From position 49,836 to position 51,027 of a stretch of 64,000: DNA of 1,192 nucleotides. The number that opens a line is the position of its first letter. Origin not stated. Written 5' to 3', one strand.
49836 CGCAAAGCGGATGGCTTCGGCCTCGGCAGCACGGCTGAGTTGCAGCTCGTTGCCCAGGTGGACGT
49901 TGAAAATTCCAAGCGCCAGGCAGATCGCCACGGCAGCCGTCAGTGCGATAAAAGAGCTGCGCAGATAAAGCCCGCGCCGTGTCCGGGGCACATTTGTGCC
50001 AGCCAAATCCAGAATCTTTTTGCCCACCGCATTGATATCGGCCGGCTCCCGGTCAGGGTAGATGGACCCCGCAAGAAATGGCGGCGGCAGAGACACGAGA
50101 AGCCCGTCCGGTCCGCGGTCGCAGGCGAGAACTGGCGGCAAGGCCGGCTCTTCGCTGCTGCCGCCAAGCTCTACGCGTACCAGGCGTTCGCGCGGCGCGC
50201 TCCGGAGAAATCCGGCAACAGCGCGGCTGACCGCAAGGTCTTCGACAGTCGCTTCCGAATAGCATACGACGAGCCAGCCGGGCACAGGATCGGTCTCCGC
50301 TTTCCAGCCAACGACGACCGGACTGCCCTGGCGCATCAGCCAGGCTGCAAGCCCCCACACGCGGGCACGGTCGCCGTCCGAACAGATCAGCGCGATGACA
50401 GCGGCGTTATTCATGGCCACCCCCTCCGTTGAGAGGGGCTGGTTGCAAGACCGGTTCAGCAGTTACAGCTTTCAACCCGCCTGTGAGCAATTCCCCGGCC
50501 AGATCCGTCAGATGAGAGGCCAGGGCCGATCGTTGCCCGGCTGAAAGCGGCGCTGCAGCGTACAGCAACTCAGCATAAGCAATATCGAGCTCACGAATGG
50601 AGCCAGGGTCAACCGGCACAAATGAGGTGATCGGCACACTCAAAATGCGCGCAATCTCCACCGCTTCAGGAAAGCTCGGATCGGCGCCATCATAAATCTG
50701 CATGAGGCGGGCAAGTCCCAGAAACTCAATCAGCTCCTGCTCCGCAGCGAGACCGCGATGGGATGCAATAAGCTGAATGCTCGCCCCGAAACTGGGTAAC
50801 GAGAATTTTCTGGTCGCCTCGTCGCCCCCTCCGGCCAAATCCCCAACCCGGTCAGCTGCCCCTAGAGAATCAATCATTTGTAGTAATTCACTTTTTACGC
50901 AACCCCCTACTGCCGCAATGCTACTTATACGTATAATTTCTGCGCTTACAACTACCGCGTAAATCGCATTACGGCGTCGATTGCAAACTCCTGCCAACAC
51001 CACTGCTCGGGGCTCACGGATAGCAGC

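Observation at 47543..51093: Four-gene translationally coupled operon: HTH protein, TIR-like/TM/TPR protein, 147-aa protein, XRE regulator. Candidate undescribed sensing or defence module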

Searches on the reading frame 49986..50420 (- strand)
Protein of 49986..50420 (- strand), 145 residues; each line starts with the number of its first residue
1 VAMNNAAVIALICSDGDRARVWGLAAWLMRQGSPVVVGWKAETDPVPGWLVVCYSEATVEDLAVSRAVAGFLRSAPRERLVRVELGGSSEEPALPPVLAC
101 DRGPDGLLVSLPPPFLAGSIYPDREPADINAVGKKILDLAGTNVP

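Call 33: predict_structure(alignment_id=A4)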
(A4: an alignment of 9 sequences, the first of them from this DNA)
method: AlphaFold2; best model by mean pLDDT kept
length: 145 residues; sequences in the alignment: 9
mean_pLDDT: 71.0   pTM: 0.70
mean pLDDT of the five models: 71.0, 68.0, 61.3, 48.6, 46.2
residues with pLDDT >= 90: 13; 70-90: 80; 50-70: 15; < 50: 37
segments of 3 or more residues with pLDDT < 50: 1-4, 88-102, 107-117, 123-126, 143-145
pLDDT, mean of each block of 10 residues (from residue 1): 66 84 87 89 89 79 83 82 63 42 53 49 57 80 52
secondary structure, 60 per line:
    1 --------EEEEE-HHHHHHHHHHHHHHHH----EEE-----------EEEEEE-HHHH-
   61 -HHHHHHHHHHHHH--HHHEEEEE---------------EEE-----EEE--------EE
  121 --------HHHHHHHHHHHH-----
elements in order: E9-13 H15-30 E35-37 E49-54 H56-59 H62-74 E80-84 E100-102 E108-110 H129-140
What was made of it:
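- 50115..50414 (-): N-terminal cytoplasmic TIR-like (flavodoxin-like beta-alpha-beta) domain, residues 1 to about 100. AF2 model has mean pLDDT 71, with the core at 79-89 (call 33).
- On TIR domain (Pfam TIR_2, PF13676): AF2 model (pLDDT 71, core 79-89) has elements E9-13, H15-30, E35-37, E49-54, H62-74 and E80-84 (call 33).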

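Call 39: fold_search(model_id=the predicted structure, library=pdb)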
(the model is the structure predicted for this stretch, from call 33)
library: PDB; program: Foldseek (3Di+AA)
matches with E <= 10: 1385; with E <= 0.001: 0
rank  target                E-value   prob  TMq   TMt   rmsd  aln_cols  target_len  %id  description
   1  3ub4                  1.1e-03  1.00  0.59  0.67   3.9       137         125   14  S180L variant of TIR domain of Mal/TIRAP (released 2012-05-16)
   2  3ub3                  1.5e-03  1.00  0.59  0.67   4.0       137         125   12  D96N variant of TIR domain of Mal/TIRAP (released 2012-05-16)
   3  3ub2                  3.1e-03  1.00  0.56  0.63   7.1       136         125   11  TIR domain of Mal/TIRAP (released 2012-05-16)
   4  4lqd                  3.5e-03  1.00  0.56  0.63   4.5       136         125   14  The crystal structures of the Brucella protein TcpB and the TLR adaptor protein TIRAP show structural differences in mic (released 2013-12-04)
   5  6ont                  4.0e-03  1.00  0.53  0.61   6.2       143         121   10  Structure of the Francisella response regulator 1452 receiver domain (released 2020-03-25)
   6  2y92                  5.8e-03  1.00  0.52  0.58   5.0       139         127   15  Crystal structure of MAL adaptor protein (released 2011-09-14)
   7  9lmq_B                6.6e-03  0.99  0.53  0.27   7.5       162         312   10  Cryo-EM structure of TIR-STING/c-di-GMP complex (released 2025-08-27)
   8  4lzp_B                6.6e-03  0.99  0.50  0.55   6.6       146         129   17  Structure of the TIR domain of the immunosuppressor BtpA from Brucella (released 2013-11-06)
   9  4c6t_D                7.1e-03  0.99  0.55  0.50   6.9       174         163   11  Crystal structure of the RPS4 and RRS1 TIR domain heterodimer (released 2014-05-28)
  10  4c6t_B                7.6e-03  1.00  0.57  0.51   5.8       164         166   11  Crystal structure of the RPS4 and RRS1 TIR domain heterodimer (released 2014-05-28)
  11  2pkx_B                7.6e-03  0.99  0.53  0.61   5.5       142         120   13  E.coli response regulator PhoP receiver domain (released 2007-05-22)
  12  9lmq_D                7.6e-03  0.99  0.54  0.28   7.3       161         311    9  Cryo-EM structure of TIR-STING/c-di-GMP complex (released 2025-08-27)
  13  5jyu_MODEL_1_A        9.2e-03  0.98  0.46  0.54   6.8       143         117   16  NMR structure of pseudo receiver domain of CikA from Thermosynechococcus elongatus (released 2017-03-29)
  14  4c7m_A                1.1e-02  0.99  0.50  0.55   7.5       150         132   14  The crystal structure of TcpB or BtpA TIR domain (released 2013-12-04)
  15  4ja2                  1.2e-02  0.99  0.50  0.58   5.5       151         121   11  Structural basis of a rationally rewired protein-protein interface (RR468mutant V13P, L14I, I17M and N21V) (released 2013-09-04)
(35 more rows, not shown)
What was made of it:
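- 50115..50414 (-): Foldseek PDB top hits are TIRAP, TcpB/BtpA, TIR-STING and RPS4/RRS1 TIR domains (E 1e-3 to 1e-2, TM 0.5-0.67), mixed with receiver and flavodoxin domains (call 39).
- Closest known: Bacterial TIR-domain proteins. Same: The N-domain models as a beta-alpha-beta fold whose best structural matches are TIR domains (call 39).
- Receiver and flavodoxin domains score nearly as well (call 39). The TIR-like fold has TIR-STING, SPARTA and BtpA among its structural hits (call 39).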

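Call 42: search_solved_structures(query=A4, max_evalue=10, show_alignments=3)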
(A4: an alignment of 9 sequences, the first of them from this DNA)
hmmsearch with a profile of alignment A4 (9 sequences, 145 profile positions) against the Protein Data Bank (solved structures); distinct sequences matched with E-value up to 10: 2.
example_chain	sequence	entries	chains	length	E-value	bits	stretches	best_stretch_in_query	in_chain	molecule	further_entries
9y3p_C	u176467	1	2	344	1.6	11.8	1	48-85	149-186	Translation initiation factor eIF2B subunit beta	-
6k71_C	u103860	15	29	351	1.6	11.8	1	48-85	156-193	Translation initiation factor eIF-2B subunit beta | Translation initiation factor eIF2B subunit beta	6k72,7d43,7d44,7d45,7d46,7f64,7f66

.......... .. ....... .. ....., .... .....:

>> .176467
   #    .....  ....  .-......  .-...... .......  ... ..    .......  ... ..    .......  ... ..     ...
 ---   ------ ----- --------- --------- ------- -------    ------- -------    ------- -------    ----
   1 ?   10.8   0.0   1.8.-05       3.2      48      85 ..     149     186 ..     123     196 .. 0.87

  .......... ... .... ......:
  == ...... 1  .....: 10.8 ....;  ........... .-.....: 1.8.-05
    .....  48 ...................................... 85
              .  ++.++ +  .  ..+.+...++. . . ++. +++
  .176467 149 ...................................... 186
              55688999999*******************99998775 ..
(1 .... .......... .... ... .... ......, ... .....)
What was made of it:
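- On TIR domain (Pfam TIR_2, PF13676): The profile search of PDB sequences finds no TIR (call 42).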

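Call 81: search_protein_families(library=pfam, alignment_id=A10, max_evalue=10)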
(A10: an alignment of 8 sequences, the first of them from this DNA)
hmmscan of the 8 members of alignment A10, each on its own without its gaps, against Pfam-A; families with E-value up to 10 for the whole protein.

A. member 1, seq(143 aa): 0 families

B. families by the number of members that match (of 8 scanned): 4 families
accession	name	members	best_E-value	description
PF13676.11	TIR_2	3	0.005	TIR domain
PF11925.13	DUF3443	1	0.03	Protein of unknown function (DUF3443)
PF24894.1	Hexapep_GlmU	1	0.13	GlmU-like, C-terminal hexapeptide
PF04962.18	KduI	1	0.35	KduI/IolB family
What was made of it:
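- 50115..50414 (-): Three of 8 divergent relatives give sub-threshold TIR_2 hits, best E 0.005 (call 81).
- On TIR domain (Pfam TIR_2, PF13676): Three of 8 divergent N-domains hit TIR_2 only at E >= 0.005 (call 81).
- Closest known: Bacterial TIR-domain proteins. Same: Three of 8 relatives give weak TIR_2 hits (call 81).
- Foldseek top hits are TIR domains (call 39) and relatives give weak TIR_2 hits (call 81).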

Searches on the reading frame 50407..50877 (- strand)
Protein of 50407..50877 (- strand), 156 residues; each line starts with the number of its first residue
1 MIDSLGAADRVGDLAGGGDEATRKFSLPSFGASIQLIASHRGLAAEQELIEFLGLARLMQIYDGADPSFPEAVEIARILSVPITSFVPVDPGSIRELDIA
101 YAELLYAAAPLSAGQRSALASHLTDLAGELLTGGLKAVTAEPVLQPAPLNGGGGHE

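Call 58: search_solved_structures(query=A6, max_evalue=10, show_alignments=3)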
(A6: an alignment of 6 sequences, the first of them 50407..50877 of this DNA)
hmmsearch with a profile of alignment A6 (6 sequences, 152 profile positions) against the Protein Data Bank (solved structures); distinct sequences matched with E-value up to 10: 3.
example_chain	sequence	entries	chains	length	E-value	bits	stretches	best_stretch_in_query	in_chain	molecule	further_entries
2b5a_A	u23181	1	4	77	0.43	13.5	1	23-84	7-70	C.BclI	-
7n10_B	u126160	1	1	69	0.68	12.9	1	23-79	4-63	ComR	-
7n1n_B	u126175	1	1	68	1.3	12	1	24-79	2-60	ComR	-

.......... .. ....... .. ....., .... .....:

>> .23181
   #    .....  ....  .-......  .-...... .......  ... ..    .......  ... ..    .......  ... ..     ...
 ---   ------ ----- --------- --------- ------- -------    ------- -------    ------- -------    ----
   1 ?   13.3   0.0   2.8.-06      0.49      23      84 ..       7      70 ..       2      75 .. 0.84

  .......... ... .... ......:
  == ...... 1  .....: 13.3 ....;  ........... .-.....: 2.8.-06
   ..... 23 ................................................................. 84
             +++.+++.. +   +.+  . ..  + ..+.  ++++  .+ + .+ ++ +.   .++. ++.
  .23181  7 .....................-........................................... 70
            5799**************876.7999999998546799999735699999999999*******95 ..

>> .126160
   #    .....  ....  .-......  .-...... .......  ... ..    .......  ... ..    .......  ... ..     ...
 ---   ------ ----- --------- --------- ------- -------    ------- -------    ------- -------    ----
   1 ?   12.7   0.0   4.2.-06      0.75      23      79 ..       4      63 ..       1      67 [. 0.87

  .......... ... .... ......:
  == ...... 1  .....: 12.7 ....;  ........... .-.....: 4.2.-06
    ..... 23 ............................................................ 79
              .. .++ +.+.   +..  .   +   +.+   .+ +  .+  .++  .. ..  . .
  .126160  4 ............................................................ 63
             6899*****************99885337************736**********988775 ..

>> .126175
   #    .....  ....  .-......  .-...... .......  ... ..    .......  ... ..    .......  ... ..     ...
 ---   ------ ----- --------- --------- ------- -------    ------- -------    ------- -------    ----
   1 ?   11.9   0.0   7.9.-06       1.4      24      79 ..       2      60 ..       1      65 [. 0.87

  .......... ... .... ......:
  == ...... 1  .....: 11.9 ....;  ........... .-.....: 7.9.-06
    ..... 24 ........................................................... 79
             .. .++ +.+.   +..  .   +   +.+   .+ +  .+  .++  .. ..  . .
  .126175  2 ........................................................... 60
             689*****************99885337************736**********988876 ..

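Call 84: search_protein_families(library=phrogs, proteins=[window:50407-50877:-], max_evalue=0.01)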
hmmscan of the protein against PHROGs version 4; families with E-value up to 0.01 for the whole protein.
window:50407-50877:- (156 aa): 0 families

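Call 106: search_solved_structures(query=A12, max_evalue=10, show_alignments=0)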
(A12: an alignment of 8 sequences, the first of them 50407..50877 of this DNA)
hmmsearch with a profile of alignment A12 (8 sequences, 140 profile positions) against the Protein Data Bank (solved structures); distinct sequences matched with E-value up to 10: 1.
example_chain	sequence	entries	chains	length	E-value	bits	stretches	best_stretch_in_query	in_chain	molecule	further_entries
2b5a_A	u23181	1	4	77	0.39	13.9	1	20-81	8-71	C.BclI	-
